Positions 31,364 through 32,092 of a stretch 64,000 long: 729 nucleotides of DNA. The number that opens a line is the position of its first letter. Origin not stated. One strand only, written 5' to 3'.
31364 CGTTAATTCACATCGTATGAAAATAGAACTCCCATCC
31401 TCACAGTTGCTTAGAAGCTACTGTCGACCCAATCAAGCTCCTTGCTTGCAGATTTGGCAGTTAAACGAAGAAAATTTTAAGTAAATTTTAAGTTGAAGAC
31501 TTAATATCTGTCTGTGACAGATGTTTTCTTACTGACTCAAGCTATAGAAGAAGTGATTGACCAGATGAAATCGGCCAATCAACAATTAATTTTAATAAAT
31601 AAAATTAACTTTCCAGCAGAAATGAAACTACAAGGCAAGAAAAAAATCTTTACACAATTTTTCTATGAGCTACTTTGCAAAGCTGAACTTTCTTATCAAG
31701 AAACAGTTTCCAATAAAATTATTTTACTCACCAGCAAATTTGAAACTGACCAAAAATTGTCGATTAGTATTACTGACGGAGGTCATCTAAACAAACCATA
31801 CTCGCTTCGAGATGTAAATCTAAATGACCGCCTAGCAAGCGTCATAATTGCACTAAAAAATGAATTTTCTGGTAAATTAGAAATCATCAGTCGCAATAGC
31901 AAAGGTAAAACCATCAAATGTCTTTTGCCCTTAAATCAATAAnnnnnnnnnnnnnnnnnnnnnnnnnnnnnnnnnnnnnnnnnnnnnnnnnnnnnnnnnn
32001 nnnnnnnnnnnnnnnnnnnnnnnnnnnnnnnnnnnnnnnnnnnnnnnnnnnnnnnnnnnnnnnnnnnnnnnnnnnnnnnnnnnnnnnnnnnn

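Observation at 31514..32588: Phosphorylation-independent-looking OmpR-type regulator (Glu at the phospho-Asp site) beside a degenerate kinase-ATPase-like ORF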

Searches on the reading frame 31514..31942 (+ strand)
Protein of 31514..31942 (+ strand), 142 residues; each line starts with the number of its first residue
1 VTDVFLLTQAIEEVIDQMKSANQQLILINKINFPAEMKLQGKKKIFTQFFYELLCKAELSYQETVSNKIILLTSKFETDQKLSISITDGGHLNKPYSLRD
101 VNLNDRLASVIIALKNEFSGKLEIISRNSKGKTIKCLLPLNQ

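Call 4: search_protein_families(library=pfam, proteins=[window:31514-31942:+], max_evalue=10)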
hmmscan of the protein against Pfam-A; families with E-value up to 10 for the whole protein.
window:31514-31942:+ (142 aa): 1 family
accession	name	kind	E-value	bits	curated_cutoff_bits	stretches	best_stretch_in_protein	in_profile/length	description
PF18686.6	DUF5636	-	0.055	14.1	25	1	12-78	19-85/193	Family of unknown function (DUF5636)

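Call 5: search_protein_families(library=ncbifam, proteins=[window:31514-31942:+], max_evalue=10)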
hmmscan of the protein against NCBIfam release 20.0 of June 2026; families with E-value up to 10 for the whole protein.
window:31514-31942:+ (142 aa): 1 family
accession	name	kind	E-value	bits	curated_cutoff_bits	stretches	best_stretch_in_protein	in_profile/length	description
NF046044.1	PnpS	equivalog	0.029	13.4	400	1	5-90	245-326/390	two-component system histidine kinase PnpS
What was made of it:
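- Tried and rejected: Pfam and NCBIfam on the 142-aa ORF alone gave only noise (DUF5636 at 0.055, PnpS at 0.029) (calls 4, 5).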

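Call 8: find_homologous_proteins(query=window:31514-31942:+, max_evalue=0.01)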
Query window:31514-31942:+ (142 aa): 2 proteins with E <= 0.01 among 23 candidates.
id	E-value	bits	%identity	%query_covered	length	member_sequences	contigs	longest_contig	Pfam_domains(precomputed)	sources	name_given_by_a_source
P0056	5.2e-83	293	99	100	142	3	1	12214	-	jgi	-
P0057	1.4e-46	176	59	99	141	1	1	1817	-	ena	-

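Call 17: search_protein_families(library=pfam, alignment_id=A3, max_evalue=1)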
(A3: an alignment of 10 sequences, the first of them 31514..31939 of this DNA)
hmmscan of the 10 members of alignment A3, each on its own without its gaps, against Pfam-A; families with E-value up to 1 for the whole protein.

A. member 1, window:31514-31939:+ (142 aa): 1 family
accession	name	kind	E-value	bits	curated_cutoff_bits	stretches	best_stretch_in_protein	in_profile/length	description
PF18686.6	DUF5636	-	0.055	14.1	25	1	12-78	19-85/193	Family of unknown function (DUF5636)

B. families by the number of members that match (of 10 scanned): 8 families
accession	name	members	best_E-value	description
PF02518.31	HATPase_c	5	2.3e-07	Histidine kinase-, DNA gyrase B-, and HSP90-like ATPase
PF13589.12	HATPase_c_3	1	0.0054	Histidine kinase-, DNA gyrase B-, and HSP90-like ATPase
PF15868.10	MBF2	1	0.032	Transcription activator MBF2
PF12043.14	DUF3527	1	0.043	Domain of unknown function (DUF3527)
PF21878.2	STIV_turret_1st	1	0.045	C381 turret protein 1st galactose-binding domain-like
PF21148.3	NSUN5_fdxn-like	1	0.048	NOL1/NOP2/Sun domain family member 5, ferredoxin-like domain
PF18686.6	DUF5636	1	0.055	Family of unknown function (DUF5636)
PF21120.3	MCM_WH_arc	1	0.078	Archaeal MCM, winged-helix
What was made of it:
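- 31514..31942 (+): Stand-alone, degenerate histidine-kinase catalytic (CA, Bergerat-fold) domain, 142 aa. It has no DHp/His; N-box Asn is Lys56; G1 is D88-G-G followed by a 10-aa lid deletion; there is no G2 box. It is the last same-strand gene of the glycosyltransferase cluster. Five of ten orthologues hit HATPase_c (call 17).
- Checked: Five of ten orthologues hit HATPase_c, best 2.3e-7 (call 17).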

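Call 18: search_solved_structures(query=A3, max_evalue=1, show_alignments=3)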
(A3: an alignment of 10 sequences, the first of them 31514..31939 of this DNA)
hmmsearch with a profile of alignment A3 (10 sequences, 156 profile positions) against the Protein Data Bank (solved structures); distinct sequences matched with E-value up to 1: 4.
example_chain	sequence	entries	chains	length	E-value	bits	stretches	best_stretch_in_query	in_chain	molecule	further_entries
9jfj_A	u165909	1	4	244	0.021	17.8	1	51-155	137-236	Sensor histidine kinase ZraS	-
8c5v_A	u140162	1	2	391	0.22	14.5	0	130-155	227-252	Chemotaxis protein CheA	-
3d36_A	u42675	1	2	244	0.28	14.1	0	10-155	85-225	Sporulation kinase B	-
6s1k_A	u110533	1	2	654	0.82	12.6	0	130-155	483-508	Chemotaxis protein CheA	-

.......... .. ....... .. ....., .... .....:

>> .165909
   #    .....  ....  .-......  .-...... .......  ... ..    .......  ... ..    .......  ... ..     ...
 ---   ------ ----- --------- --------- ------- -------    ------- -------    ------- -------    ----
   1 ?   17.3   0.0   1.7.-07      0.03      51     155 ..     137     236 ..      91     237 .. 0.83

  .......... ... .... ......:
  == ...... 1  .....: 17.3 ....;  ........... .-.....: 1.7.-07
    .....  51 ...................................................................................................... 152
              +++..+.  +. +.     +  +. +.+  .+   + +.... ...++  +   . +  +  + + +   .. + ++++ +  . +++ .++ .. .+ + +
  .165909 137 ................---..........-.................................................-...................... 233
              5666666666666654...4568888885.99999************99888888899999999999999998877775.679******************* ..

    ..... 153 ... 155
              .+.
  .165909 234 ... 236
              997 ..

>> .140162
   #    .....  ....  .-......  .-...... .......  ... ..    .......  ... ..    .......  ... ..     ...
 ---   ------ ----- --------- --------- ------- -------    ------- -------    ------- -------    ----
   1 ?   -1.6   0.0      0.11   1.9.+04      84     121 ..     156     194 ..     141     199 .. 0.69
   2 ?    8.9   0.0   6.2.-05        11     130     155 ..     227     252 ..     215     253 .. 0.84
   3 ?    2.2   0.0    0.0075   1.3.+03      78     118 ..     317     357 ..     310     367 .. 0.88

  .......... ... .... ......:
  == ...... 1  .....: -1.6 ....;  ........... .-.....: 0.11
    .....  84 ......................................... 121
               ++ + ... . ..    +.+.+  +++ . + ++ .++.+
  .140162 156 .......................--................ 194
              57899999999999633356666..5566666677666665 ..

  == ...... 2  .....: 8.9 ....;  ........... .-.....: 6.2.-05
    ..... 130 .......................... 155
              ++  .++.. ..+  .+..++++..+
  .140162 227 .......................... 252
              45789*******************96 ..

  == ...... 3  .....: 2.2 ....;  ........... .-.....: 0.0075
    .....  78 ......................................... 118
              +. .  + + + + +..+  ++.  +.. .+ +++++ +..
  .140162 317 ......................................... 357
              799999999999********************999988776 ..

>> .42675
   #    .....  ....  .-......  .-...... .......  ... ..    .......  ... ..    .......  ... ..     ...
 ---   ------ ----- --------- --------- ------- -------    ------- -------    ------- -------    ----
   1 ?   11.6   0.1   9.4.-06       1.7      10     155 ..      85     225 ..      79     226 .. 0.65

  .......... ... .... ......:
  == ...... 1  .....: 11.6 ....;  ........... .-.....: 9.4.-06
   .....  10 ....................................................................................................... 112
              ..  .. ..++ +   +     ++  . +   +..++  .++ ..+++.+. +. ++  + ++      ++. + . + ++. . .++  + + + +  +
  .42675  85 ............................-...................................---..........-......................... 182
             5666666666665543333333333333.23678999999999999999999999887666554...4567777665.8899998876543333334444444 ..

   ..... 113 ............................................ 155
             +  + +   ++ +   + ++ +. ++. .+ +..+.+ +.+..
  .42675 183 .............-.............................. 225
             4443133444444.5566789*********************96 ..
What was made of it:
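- Tried and rejected: A profile of 10 orthologues against PDB sequences was weak (ZraS at 0.021) (call 18).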

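Call 20: find_homologous_proteins(query=A3, max_evalue=0.001)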
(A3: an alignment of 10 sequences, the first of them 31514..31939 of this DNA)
Query A3 (10 sequences) (142 aa, profile of the alignment): 23 proteins with E <= 0.001 among 4132 candidates.
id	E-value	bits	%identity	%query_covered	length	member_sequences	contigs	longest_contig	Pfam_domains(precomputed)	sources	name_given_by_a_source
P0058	4.2e-62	226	35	97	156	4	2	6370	PF02518.32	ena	-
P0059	3.1e-61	224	38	97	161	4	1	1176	-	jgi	-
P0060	5.0e-61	223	36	97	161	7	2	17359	-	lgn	-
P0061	8.7e-61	222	42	97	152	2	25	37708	-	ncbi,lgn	-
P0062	1.3e-60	222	37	96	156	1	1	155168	-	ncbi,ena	-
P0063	7.4e-59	216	36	92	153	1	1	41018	-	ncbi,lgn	-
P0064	4.7e-58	213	39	97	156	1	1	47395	-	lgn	-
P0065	9.4e-58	212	37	96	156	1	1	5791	-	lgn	-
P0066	9.5e-58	212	35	97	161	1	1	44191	-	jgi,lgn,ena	-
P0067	3.6e-57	210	32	96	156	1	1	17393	-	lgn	-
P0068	5.8e-57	210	36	97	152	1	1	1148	-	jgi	jgi:light-regulated signal transduction histidine kinase (bacteriophytochrome)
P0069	2.6e-56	208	37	97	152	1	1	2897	-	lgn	-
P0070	8.1e-56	206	38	97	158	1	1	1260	-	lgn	-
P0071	2.4e-55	204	35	96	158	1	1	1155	-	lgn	-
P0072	3.4e-55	204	34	97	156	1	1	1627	-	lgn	-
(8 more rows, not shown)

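Call 30: predict_structure(alignment_id=A4)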
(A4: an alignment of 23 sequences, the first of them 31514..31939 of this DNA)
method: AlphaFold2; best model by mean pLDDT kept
length: 142 residues; sequences in the alignment: 23
mean_pLDDT: 83.3   pTM: 0.79
mean pLDDT of the five models: 83.3, 82.7, 81.9, 81.2, 80.8
residues with pLDDT >= 90: 71; 70-90: 49; 50-70: 17; < 50: 5
segments of 3 or more residues with pLDDT < 50: 95-99
pLDDT, mean of each block of 10 residues (from residue 1): 88 94 88 89 93 87 78 92 86 51 75 91 72 86 64
secondary structure, 60 per line:
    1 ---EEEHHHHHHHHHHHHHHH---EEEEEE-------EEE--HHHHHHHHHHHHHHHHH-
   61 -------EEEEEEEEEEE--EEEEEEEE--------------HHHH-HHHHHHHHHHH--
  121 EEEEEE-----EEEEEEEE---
elements in order: E4-6 H7-21 E25-30 E38-40 H43-59 E68-78 E81-88 H103-106 H108-118 E121-126 E132-139
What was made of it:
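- The predicted fold is confident, pLDDT 83 (call 30).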

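Call 33: fold_search(model_id=the predicted structure, library=pdb)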
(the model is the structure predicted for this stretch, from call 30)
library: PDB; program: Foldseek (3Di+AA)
matches with E <= 10: 1342; with E <= 0.001: 262
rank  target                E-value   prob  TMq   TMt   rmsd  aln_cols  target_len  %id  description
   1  3a0w_B                1.1e-09  1.00  0.75  0.74   3.6       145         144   17  Catalytic domain of histidine kinase ThkA (TM1359) for MAD phasing (nucleotide free form 2, orthorombic) (released 2009-10-20)
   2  3a0z_B                1.4e-09  1.00  0.67  0.66   5.4       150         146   17  Catalytic domain of histidine kinase ThkA (TM1359) (nucleotide free form 4: isopropanol, orthorombic) (released 2009-10-20)
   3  3a0z_A                1.4e-09  1.00  0.72  0.70   3.8       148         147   18  Catalytic domain of histidine kinase ThkA (TM1359) (nucleotide free form 4: isopropanol, orthorombic) (released 2009-10-20)
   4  3a0x                  1.8e-09  1.00  0.70  0.67   5.8       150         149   17  Catalytic domain of histidine kinase ThkA (TM1359) (nucleotide free form 1: ammomium phosphate, monoclinic) (released 2009-10-20)
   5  3a0t                  3.6e-09  1.00  0.73  0.68   5.3       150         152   17  Catalytic domain of histidine kinase ThkA (TM1359) in complex with ADP and Mg ion (trigonal) (released 2009-10-20)
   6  3a0y_A                3.6e-09  1.00  0.70  0.68   5.4       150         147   17  Catalytic domain of histidine kinase ThkA (TM1359) (nucleotide free form 3: 1,2-propanediol, orthorombic) (released 2009-10-20)
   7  3a0y_B                4.0e-09  1.00  0.71  0.68   5.4       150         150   17  Catalytic domain of histidine kinase ThkA (TM1359) (nucleotide free form 3: 1,2-propanediol, orthorombic) (released 2009-10-20)
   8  5c93_B                1.1e-08  1.00  0.76  0.50   4.0       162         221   15  Histidine kinase with ATP (released 2016-07-27)
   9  9jfj_A                1.3e-08  1.00  0.71  0.46   4.8       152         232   18  Crystal structure of the cytoplasmic domain of ZraS in ADP-bound form (released 2025-03-26)
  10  9jfj_D                1.3e-08  1.00  0.71  0.45   5.2       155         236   20  Crystal structure of the cytoplasmic domain of ZraS in ADP-bound form (released 2025-03-26)
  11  6dk7_E                1.6e-08  1.00  0.68  0.45   6.1       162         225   25  RetS histidine kinase region with cobalt (released 2019-03-20)
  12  6rh8_A                1.7e-08  1.00  0.77  0.48   5.3       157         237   14  Revisiting pH-gated conformational switch. Complex HK853 mutant H260A -RR468 mutant D53A pH 5.3 (released 2020-02-19)
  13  2c2a                  1.9e-08  1.00  0.76  0.47   4.8       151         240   15  Structure of the entire cytoplasmic portion of a sensor histidine kinase protein (released 2005-11-21)
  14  6rgy_B                2.0e-08  1.00  0.77  0.48   5.3       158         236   14  Revisiting pH-gated conformational switch. Complex HK853-RR468 pH 7.5 (released 2020-02-19)
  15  9jfj_C                2.6e-08  1.00  0.72  0.46   5.0       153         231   19  Crystal structure of the cytoplasmic domain of ZraS in ADP-bound form (released 2025-03-26)
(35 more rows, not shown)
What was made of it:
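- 31514..31942 (+): AlphaFold pLDDT 83, and Foldseek matches ThkA, HK853, ZraS and RetS CA domains at 1e-9 to 1e-8 (calls 30, 33).
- Closest known: Histidine-kinase-derived pseudokinases. Same: RetS kinase regions are among the fold matches (call 33).
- Checked: Its AlphaFold model (pLDDT 83) matches kinase CA domains at E 1e-9, TM about 0.75 (calls 30, 33).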

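Call 73: search_protein_representatives(alignment_id=A4)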
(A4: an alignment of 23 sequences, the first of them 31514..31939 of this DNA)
Query: 23 sequences, 156 profile positions. Proteins with E-value up to 0.001 (for the whole library): 813; up to 1e-10: 75; up to 1e-30: 11. The best 150 are listed.
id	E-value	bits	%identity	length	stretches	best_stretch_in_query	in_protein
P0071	7.1e-64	230.4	-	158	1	1-156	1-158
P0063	4.0e-56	205.2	-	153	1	1-155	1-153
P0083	1.7e-49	183.7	-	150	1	6-153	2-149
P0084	1.9e-45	170.5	-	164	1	6-154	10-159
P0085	3.5e-45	169.6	-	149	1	11-155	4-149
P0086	1.8e-44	167.4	-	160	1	3-156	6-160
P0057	1.6e-43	164.2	-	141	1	7-156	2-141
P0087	5.6e-37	143.0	-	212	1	5-155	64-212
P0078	5.7e-36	139.7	-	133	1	1-156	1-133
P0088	4.1e-35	136.9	-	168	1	5-155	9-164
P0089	2.8e-32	127.7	-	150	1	7-154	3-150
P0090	8.7e-30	119.6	-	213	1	4-155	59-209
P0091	1.2e-29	119.1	-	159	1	7-154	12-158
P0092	3.5e-29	117.6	-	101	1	57-156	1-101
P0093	2.3e-26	108.5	-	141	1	7-156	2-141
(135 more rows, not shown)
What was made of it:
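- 31514..31942 (+): An exhaustive profile search places it next to 207-275-aa proteins whose C-terminal 150 aa match, the size of minimal kinases (call 73).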
